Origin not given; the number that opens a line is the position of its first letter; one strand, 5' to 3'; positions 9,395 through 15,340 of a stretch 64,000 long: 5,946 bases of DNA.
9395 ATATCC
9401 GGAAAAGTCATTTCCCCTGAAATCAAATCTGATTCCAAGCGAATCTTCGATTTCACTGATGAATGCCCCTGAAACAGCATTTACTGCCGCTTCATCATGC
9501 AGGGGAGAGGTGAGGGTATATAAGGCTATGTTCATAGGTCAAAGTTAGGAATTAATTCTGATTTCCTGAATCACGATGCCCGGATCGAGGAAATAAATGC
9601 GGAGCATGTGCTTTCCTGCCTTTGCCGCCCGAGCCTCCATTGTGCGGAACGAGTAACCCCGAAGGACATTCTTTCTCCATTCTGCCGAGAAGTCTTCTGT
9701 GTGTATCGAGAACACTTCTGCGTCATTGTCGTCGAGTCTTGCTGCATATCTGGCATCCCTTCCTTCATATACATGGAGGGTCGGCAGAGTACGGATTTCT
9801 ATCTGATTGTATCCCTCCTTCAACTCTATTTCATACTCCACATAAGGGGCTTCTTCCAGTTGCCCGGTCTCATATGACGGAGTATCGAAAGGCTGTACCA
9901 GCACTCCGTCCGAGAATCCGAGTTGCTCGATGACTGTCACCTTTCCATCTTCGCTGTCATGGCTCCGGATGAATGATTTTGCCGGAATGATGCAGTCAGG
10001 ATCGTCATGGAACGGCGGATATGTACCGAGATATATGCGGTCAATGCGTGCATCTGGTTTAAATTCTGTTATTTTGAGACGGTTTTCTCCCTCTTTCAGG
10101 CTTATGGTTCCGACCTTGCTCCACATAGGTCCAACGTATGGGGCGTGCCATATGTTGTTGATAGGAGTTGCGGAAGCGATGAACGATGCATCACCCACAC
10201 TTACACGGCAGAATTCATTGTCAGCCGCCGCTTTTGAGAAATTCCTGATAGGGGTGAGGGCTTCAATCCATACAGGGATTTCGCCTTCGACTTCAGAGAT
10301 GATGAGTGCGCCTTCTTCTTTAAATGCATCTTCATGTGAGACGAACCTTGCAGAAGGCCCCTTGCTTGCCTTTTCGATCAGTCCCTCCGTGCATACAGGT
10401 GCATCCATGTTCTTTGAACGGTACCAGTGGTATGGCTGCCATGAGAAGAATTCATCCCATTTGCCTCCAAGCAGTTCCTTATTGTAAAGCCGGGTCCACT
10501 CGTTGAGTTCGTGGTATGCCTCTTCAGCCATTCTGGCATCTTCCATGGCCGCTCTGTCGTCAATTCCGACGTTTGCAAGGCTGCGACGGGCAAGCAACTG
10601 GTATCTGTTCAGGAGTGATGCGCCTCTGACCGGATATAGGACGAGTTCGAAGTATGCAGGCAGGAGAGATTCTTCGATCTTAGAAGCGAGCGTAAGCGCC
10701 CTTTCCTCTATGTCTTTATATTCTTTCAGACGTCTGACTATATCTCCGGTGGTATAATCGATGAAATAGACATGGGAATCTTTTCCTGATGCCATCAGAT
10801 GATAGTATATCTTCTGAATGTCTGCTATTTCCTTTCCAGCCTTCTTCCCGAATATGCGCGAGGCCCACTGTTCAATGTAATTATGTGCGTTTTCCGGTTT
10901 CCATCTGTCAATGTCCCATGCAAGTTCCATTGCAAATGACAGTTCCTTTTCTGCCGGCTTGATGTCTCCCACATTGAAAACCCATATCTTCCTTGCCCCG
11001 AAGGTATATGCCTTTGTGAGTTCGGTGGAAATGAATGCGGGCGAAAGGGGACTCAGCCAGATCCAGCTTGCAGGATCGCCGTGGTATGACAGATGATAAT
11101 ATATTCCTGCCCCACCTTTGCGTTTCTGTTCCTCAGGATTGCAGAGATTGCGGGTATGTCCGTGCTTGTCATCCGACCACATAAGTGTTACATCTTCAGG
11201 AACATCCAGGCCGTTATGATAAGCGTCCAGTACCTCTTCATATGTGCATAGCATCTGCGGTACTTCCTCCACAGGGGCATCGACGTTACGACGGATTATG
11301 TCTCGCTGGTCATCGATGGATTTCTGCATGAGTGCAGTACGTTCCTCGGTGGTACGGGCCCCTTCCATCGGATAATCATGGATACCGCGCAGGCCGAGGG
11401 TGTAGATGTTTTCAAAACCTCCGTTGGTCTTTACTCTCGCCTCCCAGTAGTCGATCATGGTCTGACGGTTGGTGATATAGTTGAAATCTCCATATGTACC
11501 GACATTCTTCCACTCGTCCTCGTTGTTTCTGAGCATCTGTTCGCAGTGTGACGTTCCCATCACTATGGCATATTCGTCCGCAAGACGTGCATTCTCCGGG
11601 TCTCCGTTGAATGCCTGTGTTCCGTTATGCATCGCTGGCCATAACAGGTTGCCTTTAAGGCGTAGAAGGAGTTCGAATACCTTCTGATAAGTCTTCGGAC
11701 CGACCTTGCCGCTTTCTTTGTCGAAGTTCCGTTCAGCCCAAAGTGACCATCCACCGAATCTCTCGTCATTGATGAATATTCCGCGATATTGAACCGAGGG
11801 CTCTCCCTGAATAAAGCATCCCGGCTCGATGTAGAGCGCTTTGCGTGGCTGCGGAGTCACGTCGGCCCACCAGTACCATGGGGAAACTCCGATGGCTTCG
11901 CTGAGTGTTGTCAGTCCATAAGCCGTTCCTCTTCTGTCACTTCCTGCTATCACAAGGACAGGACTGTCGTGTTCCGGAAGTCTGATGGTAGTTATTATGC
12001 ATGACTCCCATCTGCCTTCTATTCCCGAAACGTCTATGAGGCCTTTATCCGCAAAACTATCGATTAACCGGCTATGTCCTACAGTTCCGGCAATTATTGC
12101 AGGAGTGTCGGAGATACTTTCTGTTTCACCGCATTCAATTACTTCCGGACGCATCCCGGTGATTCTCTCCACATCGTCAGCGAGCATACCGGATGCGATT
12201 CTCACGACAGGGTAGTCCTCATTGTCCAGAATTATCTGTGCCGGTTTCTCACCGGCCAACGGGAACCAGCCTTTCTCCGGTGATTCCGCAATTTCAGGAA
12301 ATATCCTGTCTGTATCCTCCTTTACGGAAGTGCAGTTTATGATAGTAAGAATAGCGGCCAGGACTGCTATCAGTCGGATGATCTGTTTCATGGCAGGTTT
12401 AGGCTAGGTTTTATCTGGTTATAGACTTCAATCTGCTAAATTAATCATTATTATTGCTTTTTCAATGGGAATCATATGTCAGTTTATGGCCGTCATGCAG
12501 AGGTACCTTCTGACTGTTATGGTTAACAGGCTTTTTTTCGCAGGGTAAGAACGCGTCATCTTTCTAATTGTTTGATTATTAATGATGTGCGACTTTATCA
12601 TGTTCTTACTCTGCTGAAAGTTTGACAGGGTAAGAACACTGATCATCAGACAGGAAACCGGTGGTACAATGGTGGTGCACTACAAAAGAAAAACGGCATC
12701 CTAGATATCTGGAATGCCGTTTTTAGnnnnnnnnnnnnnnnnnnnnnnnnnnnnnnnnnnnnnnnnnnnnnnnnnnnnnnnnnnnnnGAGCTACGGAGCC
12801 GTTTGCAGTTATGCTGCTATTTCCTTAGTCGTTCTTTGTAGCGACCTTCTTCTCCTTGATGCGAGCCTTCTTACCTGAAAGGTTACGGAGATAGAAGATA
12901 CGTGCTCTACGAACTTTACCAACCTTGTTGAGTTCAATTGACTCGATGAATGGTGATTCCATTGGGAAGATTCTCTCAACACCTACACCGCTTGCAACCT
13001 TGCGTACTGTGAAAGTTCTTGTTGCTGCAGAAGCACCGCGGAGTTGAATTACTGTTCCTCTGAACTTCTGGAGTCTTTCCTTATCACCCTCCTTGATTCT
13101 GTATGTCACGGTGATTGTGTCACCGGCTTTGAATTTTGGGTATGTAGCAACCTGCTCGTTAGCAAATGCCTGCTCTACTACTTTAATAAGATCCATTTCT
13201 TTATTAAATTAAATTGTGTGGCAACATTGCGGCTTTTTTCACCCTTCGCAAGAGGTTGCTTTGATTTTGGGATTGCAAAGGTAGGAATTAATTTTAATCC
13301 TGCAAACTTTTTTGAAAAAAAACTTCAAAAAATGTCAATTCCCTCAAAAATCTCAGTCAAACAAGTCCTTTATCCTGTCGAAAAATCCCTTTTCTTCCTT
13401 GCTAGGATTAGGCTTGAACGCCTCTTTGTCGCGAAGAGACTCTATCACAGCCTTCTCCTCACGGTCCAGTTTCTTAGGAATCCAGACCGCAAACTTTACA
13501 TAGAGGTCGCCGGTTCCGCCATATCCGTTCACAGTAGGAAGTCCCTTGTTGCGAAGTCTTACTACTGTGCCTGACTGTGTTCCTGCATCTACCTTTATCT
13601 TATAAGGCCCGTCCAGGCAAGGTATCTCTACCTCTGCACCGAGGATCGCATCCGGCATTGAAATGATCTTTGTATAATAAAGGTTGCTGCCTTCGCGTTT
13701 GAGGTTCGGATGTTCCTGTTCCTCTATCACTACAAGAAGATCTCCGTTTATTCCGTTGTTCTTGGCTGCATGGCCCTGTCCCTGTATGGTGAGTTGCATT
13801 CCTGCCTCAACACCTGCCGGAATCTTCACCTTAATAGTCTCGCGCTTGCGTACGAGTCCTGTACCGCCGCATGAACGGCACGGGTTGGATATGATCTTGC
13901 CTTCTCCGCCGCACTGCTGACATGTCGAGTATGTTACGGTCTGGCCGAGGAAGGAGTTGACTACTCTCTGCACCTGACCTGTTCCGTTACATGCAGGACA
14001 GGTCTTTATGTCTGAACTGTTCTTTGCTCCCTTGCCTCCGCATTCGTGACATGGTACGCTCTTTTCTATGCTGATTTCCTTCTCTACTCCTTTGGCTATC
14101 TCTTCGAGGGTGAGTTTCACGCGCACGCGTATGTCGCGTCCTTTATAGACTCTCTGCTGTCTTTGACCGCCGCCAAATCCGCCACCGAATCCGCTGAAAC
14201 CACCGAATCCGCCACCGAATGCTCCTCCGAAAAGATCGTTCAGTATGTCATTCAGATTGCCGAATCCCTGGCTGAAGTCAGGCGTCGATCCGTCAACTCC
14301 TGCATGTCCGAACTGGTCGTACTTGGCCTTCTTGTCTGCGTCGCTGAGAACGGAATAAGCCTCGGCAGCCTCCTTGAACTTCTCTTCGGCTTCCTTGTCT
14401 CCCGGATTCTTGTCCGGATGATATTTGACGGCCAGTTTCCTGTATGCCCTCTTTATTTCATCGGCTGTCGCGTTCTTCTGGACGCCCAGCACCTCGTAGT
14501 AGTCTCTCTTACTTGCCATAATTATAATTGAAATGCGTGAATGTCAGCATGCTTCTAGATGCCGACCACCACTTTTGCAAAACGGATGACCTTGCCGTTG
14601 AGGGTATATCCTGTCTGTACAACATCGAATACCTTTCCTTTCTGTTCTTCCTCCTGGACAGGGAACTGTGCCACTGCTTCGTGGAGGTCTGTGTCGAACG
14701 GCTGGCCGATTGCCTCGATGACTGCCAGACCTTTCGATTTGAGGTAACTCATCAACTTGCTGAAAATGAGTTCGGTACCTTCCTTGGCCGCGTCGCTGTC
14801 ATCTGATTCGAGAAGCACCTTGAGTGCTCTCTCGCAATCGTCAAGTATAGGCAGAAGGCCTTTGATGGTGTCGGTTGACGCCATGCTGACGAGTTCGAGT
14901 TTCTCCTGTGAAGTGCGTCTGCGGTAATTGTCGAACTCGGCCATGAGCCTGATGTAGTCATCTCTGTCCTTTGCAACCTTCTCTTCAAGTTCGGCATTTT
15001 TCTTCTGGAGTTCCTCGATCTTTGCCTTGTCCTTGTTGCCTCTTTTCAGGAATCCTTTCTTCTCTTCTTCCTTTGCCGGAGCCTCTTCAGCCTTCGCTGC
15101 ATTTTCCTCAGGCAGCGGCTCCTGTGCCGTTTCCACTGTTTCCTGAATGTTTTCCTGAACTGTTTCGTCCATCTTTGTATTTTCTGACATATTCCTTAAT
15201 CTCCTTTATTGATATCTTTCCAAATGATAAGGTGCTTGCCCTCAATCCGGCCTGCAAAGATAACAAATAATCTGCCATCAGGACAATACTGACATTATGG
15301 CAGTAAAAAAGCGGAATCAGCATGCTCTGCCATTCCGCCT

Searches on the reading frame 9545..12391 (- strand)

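Call 16: search_protein_families(library=pfam, proteins=[window:9545-12391:-])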
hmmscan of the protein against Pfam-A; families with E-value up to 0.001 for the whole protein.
window:9545-12391:- (948 aa): 2 families
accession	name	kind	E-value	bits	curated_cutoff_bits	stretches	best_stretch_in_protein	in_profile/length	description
PF15979.11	Glyco_hydro_115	-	4.7e-123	411.4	27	1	195-537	1-332/335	Glycosyl hydrolase family 115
PF17829.7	GH115_C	-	6.2e-22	78.7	24.1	1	802-947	11-159/172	Glycosyl hydrolase family 115 C-terminal domain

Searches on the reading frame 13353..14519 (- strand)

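Call 16: search_protein_families(library=pfam, proteins=[window:13353-14519:-])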
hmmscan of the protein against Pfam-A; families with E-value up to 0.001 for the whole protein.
window:13353-14519:- (388 aa): 3 families
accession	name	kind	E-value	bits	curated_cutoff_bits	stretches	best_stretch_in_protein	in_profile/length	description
PF01556.23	DnaJ_C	-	3.5e-48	163.9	26.6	1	130-348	1-152/152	DnaJ C terminal domain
PF00226.36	DnaJ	-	1.4e-28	99.2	27.8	1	6-68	1-63/63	DnaJ domain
PF00684.25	DnaJ_CXXCXGXG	-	1.1e-15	58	32.7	1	157-221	1-65/65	DnaJ central domain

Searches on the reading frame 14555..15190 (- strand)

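Call 16: search_protein_families(library=pfam, proteins=[window:14555-15190:-])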
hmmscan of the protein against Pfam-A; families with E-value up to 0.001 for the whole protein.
window:14555-15190:- (211 aa): 2 families
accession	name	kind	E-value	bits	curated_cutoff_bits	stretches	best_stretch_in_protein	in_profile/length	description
PF01025.24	GrpE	-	3.8e-40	137.7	25.8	1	52-209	7-163/165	GrpE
PF25600.1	TRIM_CC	-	6.4e-05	23.3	30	0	56-128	71-141/142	TRIM protein coiled-coil region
